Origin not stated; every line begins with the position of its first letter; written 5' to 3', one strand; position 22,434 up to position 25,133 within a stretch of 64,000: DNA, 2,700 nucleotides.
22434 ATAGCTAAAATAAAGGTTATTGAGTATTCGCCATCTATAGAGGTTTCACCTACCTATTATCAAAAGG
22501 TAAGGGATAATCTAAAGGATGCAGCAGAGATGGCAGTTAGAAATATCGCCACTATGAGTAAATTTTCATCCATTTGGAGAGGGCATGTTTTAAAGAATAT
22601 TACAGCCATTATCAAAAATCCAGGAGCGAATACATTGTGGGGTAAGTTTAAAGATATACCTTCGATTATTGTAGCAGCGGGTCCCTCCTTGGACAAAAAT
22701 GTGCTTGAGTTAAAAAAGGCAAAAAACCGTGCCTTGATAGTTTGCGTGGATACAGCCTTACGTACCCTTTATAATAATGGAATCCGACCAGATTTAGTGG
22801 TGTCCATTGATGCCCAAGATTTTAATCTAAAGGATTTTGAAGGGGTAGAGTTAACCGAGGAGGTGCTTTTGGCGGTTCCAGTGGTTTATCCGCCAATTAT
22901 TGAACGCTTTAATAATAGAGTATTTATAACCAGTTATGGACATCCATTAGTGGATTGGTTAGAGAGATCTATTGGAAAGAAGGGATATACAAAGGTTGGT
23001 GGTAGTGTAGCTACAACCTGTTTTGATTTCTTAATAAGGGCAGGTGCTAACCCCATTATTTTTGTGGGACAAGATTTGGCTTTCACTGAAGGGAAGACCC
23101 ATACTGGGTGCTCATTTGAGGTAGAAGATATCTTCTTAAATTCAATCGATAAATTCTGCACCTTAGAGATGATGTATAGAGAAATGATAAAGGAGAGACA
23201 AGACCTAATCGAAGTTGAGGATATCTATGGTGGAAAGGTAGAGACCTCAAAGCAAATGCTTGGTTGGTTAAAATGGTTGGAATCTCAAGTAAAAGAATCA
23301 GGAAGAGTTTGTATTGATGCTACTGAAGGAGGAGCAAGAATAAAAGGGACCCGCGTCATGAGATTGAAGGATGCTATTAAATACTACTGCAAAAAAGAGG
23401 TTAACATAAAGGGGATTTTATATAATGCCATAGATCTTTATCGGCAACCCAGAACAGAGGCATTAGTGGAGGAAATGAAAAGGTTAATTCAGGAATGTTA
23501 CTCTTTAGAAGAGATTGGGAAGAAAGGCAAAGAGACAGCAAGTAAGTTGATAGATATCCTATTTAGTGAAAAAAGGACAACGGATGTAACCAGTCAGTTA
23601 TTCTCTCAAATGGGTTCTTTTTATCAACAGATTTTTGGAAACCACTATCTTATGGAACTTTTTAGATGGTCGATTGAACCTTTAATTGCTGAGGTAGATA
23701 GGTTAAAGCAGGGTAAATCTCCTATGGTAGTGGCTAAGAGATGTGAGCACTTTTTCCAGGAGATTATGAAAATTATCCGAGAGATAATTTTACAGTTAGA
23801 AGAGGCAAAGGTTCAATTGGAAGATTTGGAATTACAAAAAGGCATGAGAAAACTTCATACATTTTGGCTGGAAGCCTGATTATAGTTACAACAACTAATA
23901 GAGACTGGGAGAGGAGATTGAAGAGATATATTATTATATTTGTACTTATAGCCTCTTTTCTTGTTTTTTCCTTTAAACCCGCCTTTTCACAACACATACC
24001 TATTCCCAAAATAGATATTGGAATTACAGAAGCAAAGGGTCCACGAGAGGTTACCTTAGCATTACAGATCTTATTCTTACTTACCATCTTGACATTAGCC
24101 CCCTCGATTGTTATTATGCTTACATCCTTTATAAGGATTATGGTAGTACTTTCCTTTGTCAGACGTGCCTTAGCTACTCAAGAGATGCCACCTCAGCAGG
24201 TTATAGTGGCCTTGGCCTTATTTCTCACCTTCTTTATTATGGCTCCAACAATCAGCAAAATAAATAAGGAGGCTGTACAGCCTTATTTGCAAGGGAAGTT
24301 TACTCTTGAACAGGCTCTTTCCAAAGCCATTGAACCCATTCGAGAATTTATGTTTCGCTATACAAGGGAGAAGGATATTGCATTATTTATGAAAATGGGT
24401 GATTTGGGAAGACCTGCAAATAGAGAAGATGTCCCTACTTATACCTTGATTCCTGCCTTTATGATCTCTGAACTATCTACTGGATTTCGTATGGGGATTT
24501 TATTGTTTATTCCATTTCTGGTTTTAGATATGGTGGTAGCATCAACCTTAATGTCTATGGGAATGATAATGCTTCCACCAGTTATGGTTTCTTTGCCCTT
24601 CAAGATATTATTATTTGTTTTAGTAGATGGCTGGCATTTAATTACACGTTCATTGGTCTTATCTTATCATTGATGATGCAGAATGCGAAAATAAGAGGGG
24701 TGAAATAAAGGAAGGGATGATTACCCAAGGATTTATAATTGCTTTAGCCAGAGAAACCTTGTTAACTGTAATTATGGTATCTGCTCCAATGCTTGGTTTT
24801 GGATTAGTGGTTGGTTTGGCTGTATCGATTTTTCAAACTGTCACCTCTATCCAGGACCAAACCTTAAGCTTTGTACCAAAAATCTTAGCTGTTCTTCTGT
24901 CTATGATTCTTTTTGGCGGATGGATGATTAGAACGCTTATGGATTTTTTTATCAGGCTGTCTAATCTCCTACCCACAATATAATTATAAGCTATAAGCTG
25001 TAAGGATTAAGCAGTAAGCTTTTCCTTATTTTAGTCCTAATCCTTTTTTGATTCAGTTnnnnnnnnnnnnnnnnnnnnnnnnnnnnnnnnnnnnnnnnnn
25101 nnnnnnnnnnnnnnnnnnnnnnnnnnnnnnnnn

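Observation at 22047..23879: Maf-family (DUF115) putative glycosyltransferase embedded between fliO and fliP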

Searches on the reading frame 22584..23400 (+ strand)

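Call 51: search_solved_structures(query=window:22584-23400:+, max_evalue=1, show_alignments=1)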
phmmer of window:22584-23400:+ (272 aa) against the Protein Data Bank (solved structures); distinct sequences matched with E-value up to 1: 10.
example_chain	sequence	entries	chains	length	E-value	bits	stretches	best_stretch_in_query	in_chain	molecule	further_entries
5mu5_A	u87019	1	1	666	0.00017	24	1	25-74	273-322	Uncharacterized protein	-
6fnu_A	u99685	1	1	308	0.046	16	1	163-205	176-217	Methylenetetrahydrofolate reductase 1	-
1ji4_A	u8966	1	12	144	0.12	14.7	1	148-203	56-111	NEUTROPHIL-ACTIVATING PROTEIN A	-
4evd_A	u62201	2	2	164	0.16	14.3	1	148-203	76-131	Neutrophil-activating protein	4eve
3t9j_A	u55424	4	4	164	0.21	13.9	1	150-203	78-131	Neutrophil-activating protein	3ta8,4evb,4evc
5z5b_A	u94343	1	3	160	0.41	12.9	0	222-252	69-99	Protein-tyrosine phosphatase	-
8sd5_A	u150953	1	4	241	0.52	12.6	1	15-75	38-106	6-hydroxymethyl-7,8-dihydropterin pyrophosphokinase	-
2rch_A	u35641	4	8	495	0.61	12.4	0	110-157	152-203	Cytochrome P450 74A | Allene Oxide Synthase | Cytochrome P450 74A, chloroplast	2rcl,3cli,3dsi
2rcm_A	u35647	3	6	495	0.62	12.3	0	110-157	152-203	Cytochrome P450 74A | Cytochrome P450 74A, chloroplast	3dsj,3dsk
1g5c_A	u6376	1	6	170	0.67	12.3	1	114-189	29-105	BETA-CARBONIC ANHYDRASE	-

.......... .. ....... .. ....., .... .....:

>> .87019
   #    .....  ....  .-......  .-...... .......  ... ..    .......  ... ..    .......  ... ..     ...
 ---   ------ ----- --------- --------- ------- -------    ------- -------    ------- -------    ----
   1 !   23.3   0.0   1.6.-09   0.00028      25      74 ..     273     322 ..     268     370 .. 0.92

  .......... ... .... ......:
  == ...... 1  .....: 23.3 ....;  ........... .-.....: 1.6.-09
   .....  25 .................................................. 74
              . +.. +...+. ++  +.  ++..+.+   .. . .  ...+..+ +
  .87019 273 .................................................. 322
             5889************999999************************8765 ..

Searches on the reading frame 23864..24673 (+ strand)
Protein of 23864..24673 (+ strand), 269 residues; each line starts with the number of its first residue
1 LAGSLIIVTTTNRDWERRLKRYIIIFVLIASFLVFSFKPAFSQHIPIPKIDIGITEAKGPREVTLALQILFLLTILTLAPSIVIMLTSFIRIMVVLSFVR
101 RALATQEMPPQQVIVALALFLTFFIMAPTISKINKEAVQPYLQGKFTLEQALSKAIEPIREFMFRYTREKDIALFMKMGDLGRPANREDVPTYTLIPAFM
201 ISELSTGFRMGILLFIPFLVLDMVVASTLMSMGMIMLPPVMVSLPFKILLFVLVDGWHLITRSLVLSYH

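Call 6: search_protein_families(library=pfam, proteins=[window:23864-24673:+], max_evalue=0.01)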
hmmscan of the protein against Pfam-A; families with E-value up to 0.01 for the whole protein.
window:23864-24673:+ (269 aa): 1 family
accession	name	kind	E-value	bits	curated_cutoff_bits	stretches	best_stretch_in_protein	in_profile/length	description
PF00813.25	FliP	-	3.1e-80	269.1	26.9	1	72-264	1-191/191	FliP family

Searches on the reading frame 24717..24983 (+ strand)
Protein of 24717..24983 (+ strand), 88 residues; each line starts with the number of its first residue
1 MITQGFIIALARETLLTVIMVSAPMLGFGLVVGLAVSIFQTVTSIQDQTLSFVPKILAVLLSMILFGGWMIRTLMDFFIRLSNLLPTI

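Call 6: search_protein_families(library=pfam, proteins=[window:24717-24983:+], max_evalue=0.01)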
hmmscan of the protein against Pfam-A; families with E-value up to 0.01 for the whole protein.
window:24717-24983:+ (88 aa): 2 families
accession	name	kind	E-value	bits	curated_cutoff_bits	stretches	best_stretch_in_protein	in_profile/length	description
PF01313.24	Bac_export_3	-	4e-30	104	25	1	7-78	2-73/74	Bacterial export proteins, family 3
PF05552.17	MS_channel_1st_1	-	0.0024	18.2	22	1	42-71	3-30/50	Mechanosensitive ion channel, conserved TM helix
